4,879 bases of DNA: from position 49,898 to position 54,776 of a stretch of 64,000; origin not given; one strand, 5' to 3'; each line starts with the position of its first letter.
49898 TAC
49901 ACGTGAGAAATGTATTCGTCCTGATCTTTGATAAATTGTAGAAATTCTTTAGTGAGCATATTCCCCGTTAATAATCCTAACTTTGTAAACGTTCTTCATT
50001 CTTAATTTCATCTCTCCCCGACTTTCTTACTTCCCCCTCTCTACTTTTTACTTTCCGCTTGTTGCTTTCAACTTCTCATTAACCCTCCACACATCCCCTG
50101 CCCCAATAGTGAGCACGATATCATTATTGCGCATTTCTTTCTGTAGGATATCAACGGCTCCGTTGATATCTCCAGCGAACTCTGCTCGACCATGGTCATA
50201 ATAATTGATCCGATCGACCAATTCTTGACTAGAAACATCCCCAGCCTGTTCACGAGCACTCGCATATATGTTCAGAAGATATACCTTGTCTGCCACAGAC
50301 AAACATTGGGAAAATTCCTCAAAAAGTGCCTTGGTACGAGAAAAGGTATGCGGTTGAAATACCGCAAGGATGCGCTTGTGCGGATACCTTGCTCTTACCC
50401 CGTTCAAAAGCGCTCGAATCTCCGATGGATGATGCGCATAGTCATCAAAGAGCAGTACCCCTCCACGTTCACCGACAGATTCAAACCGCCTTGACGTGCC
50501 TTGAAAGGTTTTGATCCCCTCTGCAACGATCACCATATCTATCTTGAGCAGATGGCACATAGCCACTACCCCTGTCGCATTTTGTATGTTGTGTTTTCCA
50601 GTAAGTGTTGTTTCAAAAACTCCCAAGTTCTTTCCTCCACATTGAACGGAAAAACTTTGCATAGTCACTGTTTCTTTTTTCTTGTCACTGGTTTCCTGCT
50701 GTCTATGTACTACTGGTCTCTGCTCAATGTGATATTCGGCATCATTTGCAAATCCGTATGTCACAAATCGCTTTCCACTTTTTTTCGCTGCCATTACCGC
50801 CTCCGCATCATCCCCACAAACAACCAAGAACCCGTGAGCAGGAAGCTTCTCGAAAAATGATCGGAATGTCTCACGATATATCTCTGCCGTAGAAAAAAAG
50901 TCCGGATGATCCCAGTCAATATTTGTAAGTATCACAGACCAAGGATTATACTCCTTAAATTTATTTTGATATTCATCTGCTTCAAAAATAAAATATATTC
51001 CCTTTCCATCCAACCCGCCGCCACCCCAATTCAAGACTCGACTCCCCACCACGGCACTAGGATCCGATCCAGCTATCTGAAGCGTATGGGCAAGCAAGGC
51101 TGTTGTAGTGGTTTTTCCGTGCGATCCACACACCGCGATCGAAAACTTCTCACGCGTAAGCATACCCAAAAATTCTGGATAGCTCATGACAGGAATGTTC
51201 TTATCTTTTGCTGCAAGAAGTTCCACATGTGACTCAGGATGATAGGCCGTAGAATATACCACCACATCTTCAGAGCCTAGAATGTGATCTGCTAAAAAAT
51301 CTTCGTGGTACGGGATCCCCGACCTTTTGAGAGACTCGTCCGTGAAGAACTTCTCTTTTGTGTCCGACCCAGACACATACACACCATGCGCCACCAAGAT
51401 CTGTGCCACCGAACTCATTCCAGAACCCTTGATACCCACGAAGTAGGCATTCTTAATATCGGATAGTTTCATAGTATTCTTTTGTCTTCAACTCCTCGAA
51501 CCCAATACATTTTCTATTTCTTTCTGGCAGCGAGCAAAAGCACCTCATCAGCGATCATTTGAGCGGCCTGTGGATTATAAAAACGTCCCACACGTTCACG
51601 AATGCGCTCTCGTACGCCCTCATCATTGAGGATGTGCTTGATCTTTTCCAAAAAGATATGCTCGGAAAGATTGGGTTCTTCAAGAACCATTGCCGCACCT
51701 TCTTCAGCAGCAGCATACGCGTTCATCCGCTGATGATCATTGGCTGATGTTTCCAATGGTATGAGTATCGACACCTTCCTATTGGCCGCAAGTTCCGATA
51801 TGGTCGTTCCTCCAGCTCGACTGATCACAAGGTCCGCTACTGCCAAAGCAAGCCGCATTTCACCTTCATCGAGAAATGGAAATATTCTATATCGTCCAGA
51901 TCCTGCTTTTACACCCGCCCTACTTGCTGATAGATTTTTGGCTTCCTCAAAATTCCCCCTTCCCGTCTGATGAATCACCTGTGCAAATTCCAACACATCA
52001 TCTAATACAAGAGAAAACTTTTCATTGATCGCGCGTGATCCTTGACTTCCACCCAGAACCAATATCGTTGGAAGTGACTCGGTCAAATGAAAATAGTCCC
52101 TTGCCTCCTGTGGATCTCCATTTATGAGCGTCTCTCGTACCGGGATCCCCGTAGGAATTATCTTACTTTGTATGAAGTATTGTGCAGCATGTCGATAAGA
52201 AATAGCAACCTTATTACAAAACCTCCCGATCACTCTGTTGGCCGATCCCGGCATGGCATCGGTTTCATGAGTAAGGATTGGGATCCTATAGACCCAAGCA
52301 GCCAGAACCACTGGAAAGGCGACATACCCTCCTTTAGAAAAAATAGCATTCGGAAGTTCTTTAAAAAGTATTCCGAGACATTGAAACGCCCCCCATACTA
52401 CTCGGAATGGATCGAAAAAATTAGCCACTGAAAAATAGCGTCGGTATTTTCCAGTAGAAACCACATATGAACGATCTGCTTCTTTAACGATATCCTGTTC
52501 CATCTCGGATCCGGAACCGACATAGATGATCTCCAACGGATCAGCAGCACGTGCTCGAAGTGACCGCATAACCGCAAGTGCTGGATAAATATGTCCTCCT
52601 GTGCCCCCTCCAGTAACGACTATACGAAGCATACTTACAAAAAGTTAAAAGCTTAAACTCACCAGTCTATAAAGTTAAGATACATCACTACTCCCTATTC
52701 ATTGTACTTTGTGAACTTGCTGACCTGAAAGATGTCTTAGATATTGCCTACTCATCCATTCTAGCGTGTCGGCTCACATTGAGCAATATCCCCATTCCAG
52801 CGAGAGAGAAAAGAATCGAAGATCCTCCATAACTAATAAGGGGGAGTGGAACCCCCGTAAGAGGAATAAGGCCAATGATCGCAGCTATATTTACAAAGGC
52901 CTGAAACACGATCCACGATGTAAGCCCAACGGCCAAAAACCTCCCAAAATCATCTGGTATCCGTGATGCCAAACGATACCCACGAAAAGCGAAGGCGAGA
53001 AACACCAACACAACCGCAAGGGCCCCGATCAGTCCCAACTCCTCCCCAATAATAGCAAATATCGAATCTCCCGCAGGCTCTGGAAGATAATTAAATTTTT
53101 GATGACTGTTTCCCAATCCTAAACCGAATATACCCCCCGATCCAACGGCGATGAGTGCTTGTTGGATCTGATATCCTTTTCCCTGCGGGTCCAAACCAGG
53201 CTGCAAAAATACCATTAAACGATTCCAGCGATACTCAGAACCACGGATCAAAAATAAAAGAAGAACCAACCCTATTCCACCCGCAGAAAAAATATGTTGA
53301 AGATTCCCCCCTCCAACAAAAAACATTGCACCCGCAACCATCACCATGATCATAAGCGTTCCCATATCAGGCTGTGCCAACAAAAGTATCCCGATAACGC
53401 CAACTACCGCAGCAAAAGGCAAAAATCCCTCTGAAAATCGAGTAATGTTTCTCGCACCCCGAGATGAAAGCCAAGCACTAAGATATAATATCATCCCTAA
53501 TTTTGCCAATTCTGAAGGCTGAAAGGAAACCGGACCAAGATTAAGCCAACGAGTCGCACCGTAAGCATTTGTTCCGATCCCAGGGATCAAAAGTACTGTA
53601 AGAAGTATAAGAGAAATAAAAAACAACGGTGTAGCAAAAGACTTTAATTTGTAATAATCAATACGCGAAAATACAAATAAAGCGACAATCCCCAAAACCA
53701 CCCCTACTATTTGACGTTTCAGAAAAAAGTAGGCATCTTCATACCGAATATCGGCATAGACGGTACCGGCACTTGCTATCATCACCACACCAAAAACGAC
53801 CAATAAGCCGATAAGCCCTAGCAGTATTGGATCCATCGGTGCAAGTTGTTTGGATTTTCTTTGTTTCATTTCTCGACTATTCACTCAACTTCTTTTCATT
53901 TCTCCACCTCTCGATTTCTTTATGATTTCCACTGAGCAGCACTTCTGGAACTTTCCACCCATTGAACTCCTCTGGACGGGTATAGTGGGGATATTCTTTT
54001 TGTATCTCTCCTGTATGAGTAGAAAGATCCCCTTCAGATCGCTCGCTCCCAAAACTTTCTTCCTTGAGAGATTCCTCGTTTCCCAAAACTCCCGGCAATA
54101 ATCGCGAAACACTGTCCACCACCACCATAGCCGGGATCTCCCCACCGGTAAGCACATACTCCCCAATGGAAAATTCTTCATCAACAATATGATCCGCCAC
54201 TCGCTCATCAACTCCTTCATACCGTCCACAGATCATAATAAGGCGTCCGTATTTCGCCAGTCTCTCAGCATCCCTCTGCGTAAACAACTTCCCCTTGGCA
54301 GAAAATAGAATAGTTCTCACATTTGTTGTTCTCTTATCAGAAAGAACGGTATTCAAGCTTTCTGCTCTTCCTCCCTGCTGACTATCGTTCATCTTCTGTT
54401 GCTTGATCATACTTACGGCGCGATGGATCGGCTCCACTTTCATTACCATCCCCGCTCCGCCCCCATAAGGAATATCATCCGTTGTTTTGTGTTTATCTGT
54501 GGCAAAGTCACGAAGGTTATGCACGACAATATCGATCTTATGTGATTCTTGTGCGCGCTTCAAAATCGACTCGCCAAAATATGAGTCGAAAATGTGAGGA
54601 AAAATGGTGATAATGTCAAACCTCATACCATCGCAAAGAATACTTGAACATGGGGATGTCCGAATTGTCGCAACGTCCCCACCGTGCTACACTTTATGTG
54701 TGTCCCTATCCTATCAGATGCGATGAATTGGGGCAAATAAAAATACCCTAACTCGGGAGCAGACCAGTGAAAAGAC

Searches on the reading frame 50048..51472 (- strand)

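Call 98: search_protein_families(library=pfam, proteins=[window:50048-51472:-], max_evalue=0.00001)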
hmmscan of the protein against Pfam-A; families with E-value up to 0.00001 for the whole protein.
window:50048-51472:- (474 aa): 3 families
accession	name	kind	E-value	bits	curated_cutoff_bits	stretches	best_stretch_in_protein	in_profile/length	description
PF02875.26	Mur_ligase_C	-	2.3e-23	83.9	28.4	1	328-459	1-127/127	Mur ligase, glutamate ligase domain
PF08245.18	Mur_ligase_M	-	4.6e-23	82.7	24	1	114-305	1-199/200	Mur ligase middle domain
PF01225.30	Mur_ligase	-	9.3e-20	71.2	21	1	10-109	3-94/95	Mur ligase family, catalytic domain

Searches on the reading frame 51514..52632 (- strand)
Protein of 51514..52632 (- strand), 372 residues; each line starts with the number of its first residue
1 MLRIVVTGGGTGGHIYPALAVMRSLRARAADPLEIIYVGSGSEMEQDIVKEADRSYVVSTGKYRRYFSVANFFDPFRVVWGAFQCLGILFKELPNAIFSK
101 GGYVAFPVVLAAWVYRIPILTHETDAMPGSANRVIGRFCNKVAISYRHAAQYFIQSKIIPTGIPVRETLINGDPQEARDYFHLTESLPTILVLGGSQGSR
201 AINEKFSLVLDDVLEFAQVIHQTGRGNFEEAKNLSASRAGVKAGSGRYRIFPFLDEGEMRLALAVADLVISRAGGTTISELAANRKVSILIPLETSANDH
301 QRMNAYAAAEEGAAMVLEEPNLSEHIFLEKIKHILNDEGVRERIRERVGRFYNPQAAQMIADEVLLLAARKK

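Call 98: search_protein_families(library=pfam, proteins=[window:51514-52632:-], max_evalue=0.00001)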
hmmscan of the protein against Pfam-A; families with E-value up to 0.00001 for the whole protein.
window:51514-52632:- (372 aa): 2 families
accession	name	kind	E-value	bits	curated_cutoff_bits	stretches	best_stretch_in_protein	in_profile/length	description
PF03033.26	Glyco_transf_28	-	2.9e-32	112.1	26.2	1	4-144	1-139/139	Glycosyltransferase family 28 N-terminal domain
PF04101.22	Glyco_tran_28_C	-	4.9e-32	111.7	22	1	189-338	1-144/166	Glycosyltransferase family 28 C-terminal domain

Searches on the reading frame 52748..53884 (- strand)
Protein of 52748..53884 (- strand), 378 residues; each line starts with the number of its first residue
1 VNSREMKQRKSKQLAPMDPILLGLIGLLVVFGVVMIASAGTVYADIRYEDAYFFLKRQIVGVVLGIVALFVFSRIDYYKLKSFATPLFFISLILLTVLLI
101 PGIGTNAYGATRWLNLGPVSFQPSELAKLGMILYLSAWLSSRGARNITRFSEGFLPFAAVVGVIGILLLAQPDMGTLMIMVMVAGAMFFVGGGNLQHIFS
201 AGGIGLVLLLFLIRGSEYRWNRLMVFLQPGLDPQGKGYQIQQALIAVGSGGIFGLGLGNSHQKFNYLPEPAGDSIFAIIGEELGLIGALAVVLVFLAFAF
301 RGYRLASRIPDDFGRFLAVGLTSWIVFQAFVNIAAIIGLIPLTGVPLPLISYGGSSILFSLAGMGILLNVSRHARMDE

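Call 98: search_protein_families(library=pfam, proteins=[window:52748-53884:-], max_evalue=0.00001)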
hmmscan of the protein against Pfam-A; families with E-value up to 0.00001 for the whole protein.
window:52748-53884:- (378 aa): 1 family
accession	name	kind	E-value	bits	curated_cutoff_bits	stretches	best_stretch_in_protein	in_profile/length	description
PF01098.24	FTSW_RODA_SPOVE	-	1.2e-107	360.5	26.4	1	24-375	7-355/356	Cell cycle protein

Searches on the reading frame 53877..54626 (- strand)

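Call 99: search_protein_families(library=pfam, proteins=[window:53877-54626:-], max_evalue=0.00001)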
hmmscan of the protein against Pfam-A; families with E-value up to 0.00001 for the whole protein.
window:53877-54626:- (249 aa): 1 family
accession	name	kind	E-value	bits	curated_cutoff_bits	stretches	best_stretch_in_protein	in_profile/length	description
PF01746.26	tRNA_m1G_MT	-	3.1e-58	197.2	27.3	2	98-247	53-187/195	tRNA (Guanine-1)-methyltransferase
